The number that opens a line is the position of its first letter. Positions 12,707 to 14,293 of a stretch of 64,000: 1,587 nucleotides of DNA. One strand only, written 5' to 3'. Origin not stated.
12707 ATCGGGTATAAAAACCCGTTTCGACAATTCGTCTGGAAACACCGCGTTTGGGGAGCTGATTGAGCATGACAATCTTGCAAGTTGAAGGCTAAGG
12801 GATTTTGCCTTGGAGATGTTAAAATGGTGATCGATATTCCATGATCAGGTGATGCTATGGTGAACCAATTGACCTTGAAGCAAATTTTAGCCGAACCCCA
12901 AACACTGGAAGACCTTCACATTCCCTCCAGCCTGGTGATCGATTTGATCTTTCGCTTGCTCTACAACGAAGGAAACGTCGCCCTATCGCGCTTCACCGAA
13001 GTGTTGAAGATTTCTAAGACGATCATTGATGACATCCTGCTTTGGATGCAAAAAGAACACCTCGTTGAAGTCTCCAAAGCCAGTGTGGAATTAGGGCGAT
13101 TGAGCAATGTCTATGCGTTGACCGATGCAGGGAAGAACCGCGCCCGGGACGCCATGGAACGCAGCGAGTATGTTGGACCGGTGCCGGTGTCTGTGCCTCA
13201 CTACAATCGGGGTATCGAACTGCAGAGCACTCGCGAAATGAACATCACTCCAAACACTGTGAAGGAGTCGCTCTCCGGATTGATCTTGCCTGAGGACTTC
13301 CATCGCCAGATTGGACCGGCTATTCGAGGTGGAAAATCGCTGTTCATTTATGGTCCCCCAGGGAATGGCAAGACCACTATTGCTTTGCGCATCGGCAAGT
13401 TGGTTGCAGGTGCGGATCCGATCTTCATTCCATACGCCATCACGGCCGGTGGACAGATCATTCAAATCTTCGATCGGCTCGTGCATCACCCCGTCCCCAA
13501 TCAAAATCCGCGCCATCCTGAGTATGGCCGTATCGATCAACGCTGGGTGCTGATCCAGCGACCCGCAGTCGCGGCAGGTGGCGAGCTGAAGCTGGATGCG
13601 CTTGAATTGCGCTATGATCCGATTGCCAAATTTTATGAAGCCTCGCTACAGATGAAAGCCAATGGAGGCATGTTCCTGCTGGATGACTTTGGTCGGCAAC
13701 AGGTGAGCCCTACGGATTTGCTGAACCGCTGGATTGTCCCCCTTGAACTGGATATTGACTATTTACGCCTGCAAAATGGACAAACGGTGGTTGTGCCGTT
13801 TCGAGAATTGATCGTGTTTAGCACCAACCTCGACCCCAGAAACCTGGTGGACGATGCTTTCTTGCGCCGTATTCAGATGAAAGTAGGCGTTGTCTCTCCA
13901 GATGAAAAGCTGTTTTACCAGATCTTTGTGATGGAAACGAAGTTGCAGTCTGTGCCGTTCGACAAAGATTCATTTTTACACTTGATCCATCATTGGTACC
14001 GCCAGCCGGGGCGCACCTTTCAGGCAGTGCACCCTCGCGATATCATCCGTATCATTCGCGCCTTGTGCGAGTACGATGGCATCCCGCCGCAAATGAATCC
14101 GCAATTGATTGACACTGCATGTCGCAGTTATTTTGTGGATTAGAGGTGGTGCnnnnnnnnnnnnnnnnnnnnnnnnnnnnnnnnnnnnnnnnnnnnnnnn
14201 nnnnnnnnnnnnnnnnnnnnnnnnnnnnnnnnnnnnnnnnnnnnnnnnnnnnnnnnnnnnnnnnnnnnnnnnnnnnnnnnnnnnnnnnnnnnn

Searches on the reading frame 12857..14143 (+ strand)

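Call 16: search_protein_families(library=ncbifam, proteins=[window:12857-14143:+], max_evalue=0.00001)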
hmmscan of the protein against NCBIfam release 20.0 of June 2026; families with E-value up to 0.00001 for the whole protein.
window:12857-14143:+ (428 aa): 1 family
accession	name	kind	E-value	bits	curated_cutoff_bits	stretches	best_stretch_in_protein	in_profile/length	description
NF042959.1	IteA_antiphage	equivalog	4.1e-06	26.2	510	0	158-180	124-146/367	anti-phage ATPase IteA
